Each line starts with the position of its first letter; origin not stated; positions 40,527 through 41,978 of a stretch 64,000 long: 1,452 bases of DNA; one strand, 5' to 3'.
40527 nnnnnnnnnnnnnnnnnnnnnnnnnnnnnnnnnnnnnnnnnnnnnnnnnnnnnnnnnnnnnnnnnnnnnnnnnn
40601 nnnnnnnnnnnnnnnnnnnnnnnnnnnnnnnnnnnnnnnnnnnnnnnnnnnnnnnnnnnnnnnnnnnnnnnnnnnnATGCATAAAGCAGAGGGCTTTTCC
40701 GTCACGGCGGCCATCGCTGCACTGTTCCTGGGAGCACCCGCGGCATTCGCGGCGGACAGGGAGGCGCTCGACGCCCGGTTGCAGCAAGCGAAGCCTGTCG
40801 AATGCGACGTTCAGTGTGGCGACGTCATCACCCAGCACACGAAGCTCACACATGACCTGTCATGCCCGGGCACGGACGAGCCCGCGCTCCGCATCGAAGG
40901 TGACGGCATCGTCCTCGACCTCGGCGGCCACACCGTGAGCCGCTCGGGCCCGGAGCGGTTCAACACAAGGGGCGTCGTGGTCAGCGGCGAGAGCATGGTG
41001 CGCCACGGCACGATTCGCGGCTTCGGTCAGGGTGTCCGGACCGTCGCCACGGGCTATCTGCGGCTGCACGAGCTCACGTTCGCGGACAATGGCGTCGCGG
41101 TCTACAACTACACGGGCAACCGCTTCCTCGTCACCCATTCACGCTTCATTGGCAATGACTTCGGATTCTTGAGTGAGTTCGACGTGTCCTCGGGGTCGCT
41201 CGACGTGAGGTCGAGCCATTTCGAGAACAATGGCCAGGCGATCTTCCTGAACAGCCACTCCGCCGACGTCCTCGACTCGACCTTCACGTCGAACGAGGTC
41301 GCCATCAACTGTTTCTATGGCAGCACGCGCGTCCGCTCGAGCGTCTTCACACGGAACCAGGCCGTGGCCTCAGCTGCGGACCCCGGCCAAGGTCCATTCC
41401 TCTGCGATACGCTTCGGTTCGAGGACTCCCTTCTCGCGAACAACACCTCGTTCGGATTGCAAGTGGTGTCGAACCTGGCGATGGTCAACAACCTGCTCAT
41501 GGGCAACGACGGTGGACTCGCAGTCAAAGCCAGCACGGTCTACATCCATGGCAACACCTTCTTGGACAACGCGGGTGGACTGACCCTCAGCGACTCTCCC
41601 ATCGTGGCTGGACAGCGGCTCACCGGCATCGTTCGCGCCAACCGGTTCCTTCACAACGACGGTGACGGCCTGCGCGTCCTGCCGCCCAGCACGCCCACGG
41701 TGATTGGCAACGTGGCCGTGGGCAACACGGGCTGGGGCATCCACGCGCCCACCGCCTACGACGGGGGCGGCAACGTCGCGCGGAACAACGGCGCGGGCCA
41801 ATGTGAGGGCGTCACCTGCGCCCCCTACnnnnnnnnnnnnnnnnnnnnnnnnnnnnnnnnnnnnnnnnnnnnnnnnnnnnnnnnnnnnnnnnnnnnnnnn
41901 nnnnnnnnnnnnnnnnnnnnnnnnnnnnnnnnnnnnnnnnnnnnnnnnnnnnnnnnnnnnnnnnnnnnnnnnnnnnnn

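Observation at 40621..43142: Tandem duplication of a secreted beta-helix gene together with its palindromic leader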

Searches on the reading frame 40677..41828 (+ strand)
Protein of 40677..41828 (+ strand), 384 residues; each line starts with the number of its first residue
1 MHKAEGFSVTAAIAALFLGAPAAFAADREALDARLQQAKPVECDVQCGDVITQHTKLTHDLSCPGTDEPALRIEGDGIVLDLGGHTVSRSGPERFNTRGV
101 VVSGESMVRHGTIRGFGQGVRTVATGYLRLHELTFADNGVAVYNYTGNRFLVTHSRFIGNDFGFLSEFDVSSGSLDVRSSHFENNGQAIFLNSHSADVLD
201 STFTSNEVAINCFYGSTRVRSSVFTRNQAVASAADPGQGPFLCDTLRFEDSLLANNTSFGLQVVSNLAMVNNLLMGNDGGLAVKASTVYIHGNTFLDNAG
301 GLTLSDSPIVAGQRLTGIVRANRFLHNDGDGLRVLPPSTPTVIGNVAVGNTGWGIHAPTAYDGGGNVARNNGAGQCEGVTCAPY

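Call 5: search_protein_families(library=pfam, proteins=[window:40677-41828:+], max_evalue=1)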
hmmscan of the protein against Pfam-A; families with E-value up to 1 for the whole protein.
window:40677-41828:+ (384 aa): 2 families
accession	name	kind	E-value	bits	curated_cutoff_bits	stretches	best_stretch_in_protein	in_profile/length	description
PF13229.12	Beta_helix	-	2.8e-18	66.5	25.9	2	244-360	32-147/158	Right handed beta helix region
PF05048.19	NosD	-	5.3e-12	46.1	23.6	2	258-360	60-158/212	Periplasmic copper-binding protein (NosD)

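Call 12: find_homologous_proteins(query=window:40677-41828:+)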
Query window:40677-41828:+ (384 aa): 126 proteins with E <= 0.001 among 8000 candidates; the best 120 are listed.
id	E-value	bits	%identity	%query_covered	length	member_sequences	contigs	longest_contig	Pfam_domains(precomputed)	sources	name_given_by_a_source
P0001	7.7e-255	863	100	100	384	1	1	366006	PF13229.13,PF05048.20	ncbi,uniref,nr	ncbi:right-handed parallel beta-helix repeat-containing protein [Corallococcus caeni]|uniref:Right h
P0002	3.5e-254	861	100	100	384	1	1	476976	PF13229.13,PF05048.20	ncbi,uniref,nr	ncbi:hypothetical protein KH5H1_59860 [Corallococcus caeni]|uniref:right-handed parallel beta-helix 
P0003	7.1e-181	619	74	100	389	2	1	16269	PF13229.13,PF05048.20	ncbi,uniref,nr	ncbi:right-handed parallel beta-helix repeat-containing protein [Corallococcus exiguus]|uniref:right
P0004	1.5e-174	598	70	100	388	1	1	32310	PF13229.13,PF05048.20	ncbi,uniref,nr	ncbi:right-handed parallel beta-helix repeat-containing protein [Corallococcus aberystwythensis]|uni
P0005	1.4e-172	592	72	100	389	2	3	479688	PF13229.13,PF05048.20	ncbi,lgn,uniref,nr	ncbi:right-handed parallel beta-helix repeat-containing protein [Corallococcus exiguus]|uniref:Right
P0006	2.0e-172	591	72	100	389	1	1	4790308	PF13229.13,PF05048.20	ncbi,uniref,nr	ncbi:right-handed parallel beta-helix repeat-containing protein [Corallococcus exiguus]|uniref:right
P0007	1.5e-168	579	70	100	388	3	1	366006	PF13229.13,PF05048.20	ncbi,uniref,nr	ncbi:right-handed parallel beta-helix repeat-containing protein [Corallococcus caeni]|uniref:Right h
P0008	1.8e-167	575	69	100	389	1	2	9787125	PF13229.13,PF05048.20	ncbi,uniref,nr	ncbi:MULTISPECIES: right-handed parallel beta-helix repeat-containing protein [unclassified Coralloc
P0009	3.0e-167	574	68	100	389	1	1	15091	PF13229.13,PF05048.20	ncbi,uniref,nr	ncbi:right-handed parallel beta-helix repeat-containing protein [Corallococcus exiguus]|uniref:right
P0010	7.3e-167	573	69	100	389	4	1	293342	PF13229.13,PF05048.20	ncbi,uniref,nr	ncbi:right-handed parallel beta-helix repeat-containing protein [Corallococcus sp. AS-1-12]|uniref:r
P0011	7.3e-167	573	68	100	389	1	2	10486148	PF13229.13,PF05048.20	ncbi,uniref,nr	ncbi:right-handed parallel beta-helix repeat-containing protein [Corallococcus sp. AB018]|uniref:rig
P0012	7.9e-167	573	69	100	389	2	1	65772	PF13229.13,PF05048.20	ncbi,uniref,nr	ncbi:right-handed parallel beta-helix repeat-containing protein [Corallococcus sp. AB011P]|uniref:ri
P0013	1.2e-166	572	68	100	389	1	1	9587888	PF13229.13,PF05048.20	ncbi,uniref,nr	ncbi:hypothetical protein EJ065_4689 [Corallococcus coralloides]|uniref:Right handed beta helix doma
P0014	1.3e-166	572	68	100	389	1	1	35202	PF13229.13,PF05048.20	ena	-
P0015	1.4e-166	572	68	100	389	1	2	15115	PF13229.13,PF05048.20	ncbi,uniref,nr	ncbi:right-handed parallel beta-helix repeat-containing protein [Corallococcus sp. AB030]|uniref:rig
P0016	1.7e-166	572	68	100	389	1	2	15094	PF13229.13,PF05048.20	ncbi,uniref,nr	ncbi:right-handed parallel beta-helix repeat-containing protein [Corallococcus exiguus]|uniref:right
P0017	1.8e-166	572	69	100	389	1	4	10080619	PF13229.13,PF05048.20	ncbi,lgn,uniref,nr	ncbi:hypothetical protein COCOR_04922 [Corallococcus coralloides DSM 2259]|uniref:Right handed beta 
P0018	3.3e-165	568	68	100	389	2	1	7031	PF13229.13,PF05048.20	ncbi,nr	ncbi:right-handed parallel beta-helix repeat-containing protein [Corallococcus coralloides]|nr:right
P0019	7.8e-162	557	67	100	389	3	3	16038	PF13229.13,PF05048.20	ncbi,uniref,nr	ncbi:right-handed parallel beta-helix repeat-containing protein [Corallococcus sp. AB032C]|uniref:No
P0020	4.4e-160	551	67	100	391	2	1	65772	PF13229.13,PF05048.20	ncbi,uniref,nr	ncbi:right-handed parallel beta-helix repeat-containing protein [Corallococcus sp. AB011P]|uniref:ri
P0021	4.9e-128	445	57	100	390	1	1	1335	PF13229.13,PF05048.20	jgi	jgi:hypothetical protein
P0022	4.3e-126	439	55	100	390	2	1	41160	PF13229.13,PF05048.20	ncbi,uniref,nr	ncbi:NosD domain-containing protein [Corallococcus sicarius]|uniref:Right-handed parallel beta-helix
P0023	1.3e-124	434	54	100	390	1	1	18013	PF13229.13,PF05048.20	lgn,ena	-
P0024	3.6e-124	433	55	100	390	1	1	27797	PF13229.13,PF05048.20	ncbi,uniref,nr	ncbi:right-handed parallel beta-helix repeat-containing protein [Corallococcus sp. CA053C]|uniref:ri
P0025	7.7e-124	432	65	81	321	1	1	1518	PF13229.13,PF05048.20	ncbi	ncbi:MAG: right-handed parallel beta-helix repeat-containing protein, partial [Myxococcaceae bacteri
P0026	1.7e-123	430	54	100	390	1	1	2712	PF13229.13,PF05048.20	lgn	-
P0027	1.3e-122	428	55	100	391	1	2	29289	PF13229.13,PF05048.20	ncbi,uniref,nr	ncbi:right-handed parallel beta-helix repeat-containing protein [Pyxidicoccus fallax]|uniref:Right-h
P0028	4.9e-122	426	55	100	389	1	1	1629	PF13229.13,PF05048.20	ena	-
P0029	2.5e-121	423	54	100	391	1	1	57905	PF13229.13,PF05048.20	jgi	jgi:hypothetical protein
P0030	5.9e-119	415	54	100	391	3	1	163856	PF13229.13,PF05048.20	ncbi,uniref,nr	ncbi:right-handed parallel beta-helix repeat-containing protein [Corallococcus sicarius]|uniref:Righ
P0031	3.0e-117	410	53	100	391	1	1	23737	PF13229.13,PF05048.20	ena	-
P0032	1.6e-116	407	54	100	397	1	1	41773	PF13229.13,PF05048.20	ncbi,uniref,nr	ncbi:right-handed parallel beta-helix repeat-containing protein [Corallococcus sicarius]|uniref:Righ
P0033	2.8e-116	407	53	100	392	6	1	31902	PF13229.13,PF05048.20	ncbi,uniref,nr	ncbi:right-handed parallel beta-helix repeat-containing protein [Corallococcus exercitus]|uniref:Rig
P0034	2.0e-115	404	53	100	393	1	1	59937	PF13229.13,PF05048.20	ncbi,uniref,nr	ncbi:right-handed parallel beta-helix repeat-containing protein [Corallococcus sp. CA054B]|uniref:ri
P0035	2.7e-115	403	53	100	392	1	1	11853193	PF13229.13,PF05048.20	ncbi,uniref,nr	ncbi:right-handed parallel beta-helix repeat-containing protein [Cystobacter fuscus]|uniref:right-ha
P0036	5.2e-115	403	53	100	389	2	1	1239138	PF13229.13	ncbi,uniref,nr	ncbi:right-handed parallel beta-helix repeat-containing protein [Corallococcus sp. AB011P]|uniref:ri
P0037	8.9e-115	402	52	100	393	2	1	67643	PF13229.13,PF05048.20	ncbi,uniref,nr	ncbi:right-handed parallel beta-helix repeat-containing protein [Corallococcus sp. AB045]|uniref:rig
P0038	6.5e-114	399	56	89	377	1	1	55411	PF13229.13,PF05048.20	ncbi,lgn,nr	ncbi:MAG: right-handed parallel beta-helix repeat-containing protein [Myxococcaceae bacterium]|nr:MA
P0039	1.1e-112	395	52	97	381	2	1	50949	PF13229.13,PF05048.20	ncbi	ncbi:right-handed parallel beta-helix repeat-containing protein [Corallococcus llansteffanensis]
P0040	1.9e-112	394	52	97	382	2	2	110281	PF13229.13,PF05048.20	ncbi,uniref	ncbi:right-handed parallel beta-helix repeat-containing protein [Corallococcus carmarthensis]|uniref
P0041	2.0e-112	394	55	89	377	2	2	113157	PF13229.13,PF05048.20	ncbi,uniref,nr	ncbi:right-handed parallel beta-helix repeat-containing protein [Corallococcus praedator]|uniref:Rig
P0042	2.2e-112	394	51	100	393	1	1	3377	PF13229.13,PF05048.20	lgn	-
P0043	1.1e-111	392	50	100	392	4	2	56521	PF13229.13,PF05048.20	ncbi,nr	ncbi:right-handed parallel beta-helix repeat-containing protein [Corallococcus exiguus]|nr:right-han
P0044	2.0e-111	391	52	100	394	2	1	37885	PF13229.13,PF05048.20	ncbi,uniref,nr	ncbi:right-handed parallel beta-helix repeat-containing protein [Corallococcus sp. CA054B]|uniref:ri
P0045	2.5e-111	390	51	100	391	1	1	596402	PF13229.13,PF05048.20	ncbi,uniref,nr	ncbi:right-handed parallel beta-helix repeat-containing protein [Corallococcus macrosporus]|uniref:R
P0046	2.9e-110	387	51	100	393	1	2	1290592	PF13229.13,PF05048.20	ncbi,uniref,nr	ncbi:right-handed parallel beta-helix repeat-containing protein [Corallococcus exiguus]|uniref:right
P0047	3.8e-110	386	51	100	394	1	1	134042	PF13229.13,PF05048.20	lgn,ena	-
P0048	8.4e-110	385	50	100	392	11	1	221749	PF13229.13,PF05048.20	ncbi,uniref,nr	ncbi:right-handed parallel beta-helix repeat-containing protein [Corallococcus sp. AB011P]|uniref:ri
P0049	1.4e-109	385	50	100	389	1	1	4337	PF13229.13,PF05048.20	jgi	jgi:hypothetical protein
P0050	3.5e-109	383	50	100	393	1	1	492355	PF13229.13,PF05048.20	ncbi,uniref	ncbi:right-handed parallel beta-helix repeat-containing protein [Corallococcus interemptor]|uniref:r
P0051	3.6e-109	383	51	99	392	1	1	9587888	PF13229.13,PF05048.20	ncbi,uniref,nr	ncbi:hypothetical protein EJ065_4334 [Corallococcus coralloides]|uniref:Right handed beta helix doma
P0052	4.6e-109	383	49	100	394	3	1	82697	PF13229.13,PF05048.20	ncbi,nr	ncbi:right-handed parallel beta-helix repeat-containing protein [Corallococcus sp. CA049B]|nr:right-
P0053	7.4e-109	382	54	89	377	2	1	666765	PF13229.13,PF05048.20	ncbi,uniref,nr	ncbi:right-handed parallel beta-helix repeat-containing protein [Corallococcus sp. bb12-1]|uniref:ri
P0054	1.0e-108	382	54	92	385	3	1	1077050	PF13229.13,PF05048.20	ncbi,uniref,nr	ncbi:right-handed parallel beta-helix repeat-containing protein [Corallococcus sp. ZKHCc1 1396]|unir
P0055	1.2e-108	382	50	100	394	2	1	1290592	PF13229.13,PF05048.20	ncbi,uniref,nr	ncbi:right-handed parallel beta-helix repeat-containing protein [Corallococcus sp. AB038B]|uniref:ri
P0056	2.9e-108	380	49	100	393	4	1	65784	PF13229.13,PF05048.20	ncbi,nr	ncbi:right-handed parallel beta-helix repeat-containing protein [Corallococcus sp. CA054B]|nr:right-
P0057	3.7e-108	380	51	100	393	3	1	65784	PF13229.13,PF05048.20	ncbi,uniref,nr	ncbi:right-handed parallel beta-helix repeat-containing protein [Corallococcus sp. CA054B]|uniref:ri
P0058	7.7e-108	379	50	99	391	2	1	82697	PF13229.13,PF05048.20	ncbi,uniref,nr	ncbi:right-handed parallel beta-helix repeat-containing protein [Corallococcus sp. CA049B]|uniref:ri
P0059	1.6e-107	378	50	100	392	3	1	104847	PF13229.13,PF05048.20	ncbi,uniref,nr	ncbi:right-handed parallel beta-helix repeat-containing protein [Corallococcus sp. AB030]|uniref:rig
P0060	3.1e-107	377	51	100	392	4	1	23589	PF13229.13,PF05048.20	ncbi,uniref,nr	ncbi:right-handed parallel beta-helix repeat-containing protein [Corallococcus exiguus]|uniref:right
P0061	5.1e-107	376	51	100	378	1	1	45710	PF13229.13,PF05048.20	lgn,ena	-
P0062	2.2e-106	374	53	89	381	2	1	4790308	PF13229.13,PF05048.20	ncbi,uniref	ncbi:right-handed parallel beta-helix repeat-containing protein [Corallococcus exiguus]|uniref:right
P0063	3.3e-106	374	49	100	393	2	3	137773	PF13229.13,PF05048.20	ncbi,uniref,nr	ncbi:right-handed parallel beta-helix repeat-containing protein [Corallococcus sp. AB049A]|uniref:Ri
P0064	2.7e-105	371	49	100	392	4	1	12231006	PF13229.13,PF05048.20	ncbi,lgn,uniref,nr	ncbi:right-handed parallel beta-helix repeat-containing protein [Cystobacter fuscus]|uniref:right-ha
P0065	7.9e-105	369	51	100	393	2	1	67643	PF13229.13,PF05048.20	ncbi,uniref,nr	ncbi:right-handed parallel beta-helix repeat-containing protein [Corallococcus sp. AB045]|uniref:rig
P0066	8.5e-105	369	48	100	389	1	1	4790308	PF13229.13,PF05048.20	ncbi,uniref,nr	ncbi:right-handed parallel beta-helix repeat-containing protein [Corallococcus exiguus]|uniref:right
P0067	1.6e-104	368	51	97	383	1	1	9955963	PF13229.13,PF05048.20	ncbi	ncbi:right-handed parallel beta-helix repeat-containing protein [Corallococcus sp. M7]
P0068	4.2e-104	367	47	100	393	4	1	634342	PF13229.13,PF05048.20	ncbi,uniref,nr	ncbi:right-handed parallel beta-helix repeat-containing protein [Corallococcus sp. AS-1-12]|uniref:r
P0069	8.4e-104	366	50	100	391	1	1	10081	PF13229.13,PF05048.20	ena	-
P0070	4.0e-103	363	50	100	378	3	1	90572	PF13229.13,PF05048.20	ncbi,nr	ncbi:right-handed parallel beta-helix repeat-containing protein [Corallococcus sp. AB045]|nr:right-h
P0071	5.6e-103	363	49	100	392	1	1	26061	PF13229.13,PF05048.20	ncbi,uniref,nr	ncbi:right-handed parallel beta-helix repeat-containing protein [Corallococcus llansteffanensis]|uni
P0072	9.6e-103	362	48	100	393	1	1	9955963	PF13229.13,PF05048.20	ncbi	ncbi:right-handed parallel beta-helix repeat-containing protein [Corallococcus sp. M7]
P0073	1.5e-102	362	49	100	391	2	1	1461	PF13229.13,PF05048.20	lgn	-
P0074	6.4e-102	359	48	100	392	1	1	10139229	PF13229.13,PF05048.20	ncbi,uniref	ncbi:right-handed parallel beta-helix repeat-containing protein [Corallococcus exercitus]|uniref:rig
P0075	1.3e-101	358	48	100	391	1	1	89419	PF13229.13,PF05048.20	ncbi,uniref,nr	ncbi:right-handed parallel beta-helix repeat-containing protein [Corallococcus aberystwythensis]|uni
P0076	8.7e-100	352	50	97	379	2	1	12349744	PF13229.13,PF05048.20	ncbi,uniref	ncbi:right-handed parallel beta-helix repeat-containing protein [Cystobacter fuscus]|uniref:right-ha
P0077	5.7e-99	350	49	100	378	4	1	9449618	PF13229.13,PF05048.20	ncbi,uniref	ncbi:right-handed parallel beta-helix repeat-containing protein [Corallococcus interemptor]|uniref:r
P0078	8.3e-99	349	48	100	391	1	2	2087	PF13229.13,PF05048.20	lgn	-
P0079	3.6e-97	344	48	100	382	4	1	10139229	PF13229.13,PF05048.20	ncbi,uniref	ncbi:right-handed parallel beta-helix repeat-containing protein [Corallococcus exercitus]|uniref:rig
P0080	9.3e-96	339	48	100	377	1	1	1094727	PF13229.13,PF05048.20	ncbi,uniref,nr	ncbi:right-handed parallel beta-helix repeat-containing protein [Corallococcus macrosporus]|uniref:R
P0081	1.1e-94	336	49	92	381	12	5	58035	PF13229.13,PF05048.20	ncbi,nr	ncbi:right-handed parallel beta-helix repeat-containing protein [Corallococcus exiguus]|nr:MULTISPEC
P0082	2.1e-94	335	50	88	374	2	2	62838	PF13229.13,PF05048.20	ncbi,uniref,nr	ncbi:right-handed parallel beta-helix repeat-containing protein [Corallococcus carmarthensis]|uniref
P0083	2.2e-91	325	50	88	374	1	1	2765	PF13229.13,PF05048.20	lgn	-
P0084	6.2e-91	323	46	100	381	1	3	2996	PF13229.13,PF05048.20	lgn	-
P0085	6.3e-90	320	45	100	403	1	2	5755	PF13229.13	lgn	-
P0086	1.0e-89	319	48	88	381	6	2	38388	PF13229.13,PF05048.20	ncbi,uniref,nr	ncbi:right-handed parallel beta-helix repeat-containing protein [Corallococcus sp. AB049A]|uniref:Ri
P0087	4.3e-89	317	50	88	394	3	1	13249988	PF13229.13,PF05048.20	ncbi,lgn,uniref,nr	ncbi:right-handed parallel beta-helix repeat-containing protein [Archangium violaceum]|uniref:right-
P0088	7.5e-89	316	46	93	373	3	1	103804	PF13229.13,PF05048.20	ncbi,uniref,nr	ncbi:right-handed parallel beta-helix repeat-containing protein [Corallococcus sp. CA054B]|uniref:ri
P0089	3.3e-88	314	46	95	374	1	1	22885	PF13229.13,PF05048.20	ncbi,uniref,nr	ncbi:right-handed parallel beta-helix repeat-containing protein [Corallococcus aberystwythensis]|uni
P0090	5.6e-87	310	48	88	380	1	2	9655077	PF13229.13,PF05048.20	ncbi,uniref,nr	ncbi:right-handed parallel beta-helix repeat-containing protein [Corallococcus sp. AS-1-6]|uniref:ri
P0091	1.7e-85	305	46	97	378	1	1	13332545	PF13229.13,PF05048.20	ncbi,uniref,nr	ncbi:right-handed parallel beta-helix repeat-containing protein [Archangium violaceum]|uniref:right-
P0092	9.5e-85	303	45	99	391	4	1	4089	PF13229.13,PF05048.20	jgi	jgi:hypothetical protein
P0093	1.1e-83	299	48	89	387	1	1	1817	PF13229.13,PF05048.20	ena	-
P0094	1.4e-83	299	47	89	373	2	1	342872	PF13229.13,PF05048.20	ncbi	-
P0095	4.8e-82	294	49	88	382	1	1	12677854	PF13229.13,PF05048.20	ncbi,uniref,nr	ncbi:right-handed parallel beta-helix repeat-containing protein [Archangium violaceum]|uniref:right-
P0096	6.7e-82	294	43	97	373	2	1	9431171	PF13229.13,PF05048.20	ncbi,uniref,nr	ncbi:right-handed parallel beta-helix repeat-containing protein [Corallococcus sp. EGB]|uniref:right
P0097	7.0e-82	293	48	91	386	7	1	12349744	PF13229.13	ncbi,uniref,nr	ncbi:hypothetical protein CYFUS_008658 [Cystobacter fuscus]|uniref:Right handed beta helix domain-co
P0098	9.1e-82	293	43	100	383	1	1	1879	PF13229.13,PF05048.20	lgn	-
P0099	1.1e-81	293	43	99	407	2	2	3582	PF13229.13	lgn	-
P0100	9.4e-81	290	45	99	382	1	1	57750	PF13229.13,PF05048.20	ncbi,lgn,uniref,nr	ncbi:right-handed parallel beta-helix repeat-containing protein [Archangium sp.]|uniref:right-handed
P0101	2.2e-79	285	48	88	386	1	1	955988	PF13229.13,PF05048.20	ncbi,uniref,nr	ncbi:hypothetical protein [Cystobacter ferrugineus]|uniref:Right handed beta helix domain-containing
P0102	1.5e-78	283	47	95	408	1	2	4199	PF13229.13,PF05048.20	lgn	-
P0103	2.3e-75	272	47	88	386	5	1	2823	PF13229.13,PF05048.20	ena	-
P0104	4.1e-75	271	46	88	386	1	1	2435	PF13229.13,PF05048.20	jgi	jgi:hypothetical protein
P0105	7.7e-75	270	45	92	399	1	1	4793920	PF13229.13,PF05048.20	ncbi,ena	-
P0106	1.3e-74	270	46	92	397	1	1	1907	PF13229.13,PF05048.20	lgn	-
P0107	6.5e-23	99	32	96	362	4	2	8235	PF13229.13,PF05048.20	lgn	-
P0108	2.8e-21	94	32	88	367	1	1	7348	PF05048.20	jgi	jgi:parallel beta helix pectate lyase-like protein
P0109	2.9e-18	84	31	89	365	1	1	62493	PF05048.20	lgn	-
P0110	3.0e-16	77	33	88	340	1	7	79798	PF05048.20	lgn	-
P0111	6.0e-16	77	27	88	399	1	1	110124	PF13229.13,PF05048.20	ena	-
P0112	8.4e-16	76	32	88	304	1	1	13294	PF05048.20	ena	-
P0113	1.5e-14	72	31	88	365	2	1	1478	PF13229.13,PF05048.20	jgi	jgi:hypothetical protein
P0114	6.7e-14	70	25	92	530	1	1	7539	PF13229.13,PF05048.20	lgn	-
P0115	3.9e-13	67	29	84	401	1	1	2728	PF13229.13,PF05048.20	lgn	-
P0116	2.2e-12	65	29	88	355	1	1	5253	PF13229.13,PF05048.20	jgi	jgi:Right handed beta helix region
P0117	2.8e-12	64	31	88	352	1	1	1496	PF13229.13,PF05048.20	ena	-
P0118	9.4e-12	63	30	85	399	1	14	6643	PF05048.20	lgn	-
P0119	1.5e-11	62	37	40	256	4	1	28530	PF13229.13,PF05048.20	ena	-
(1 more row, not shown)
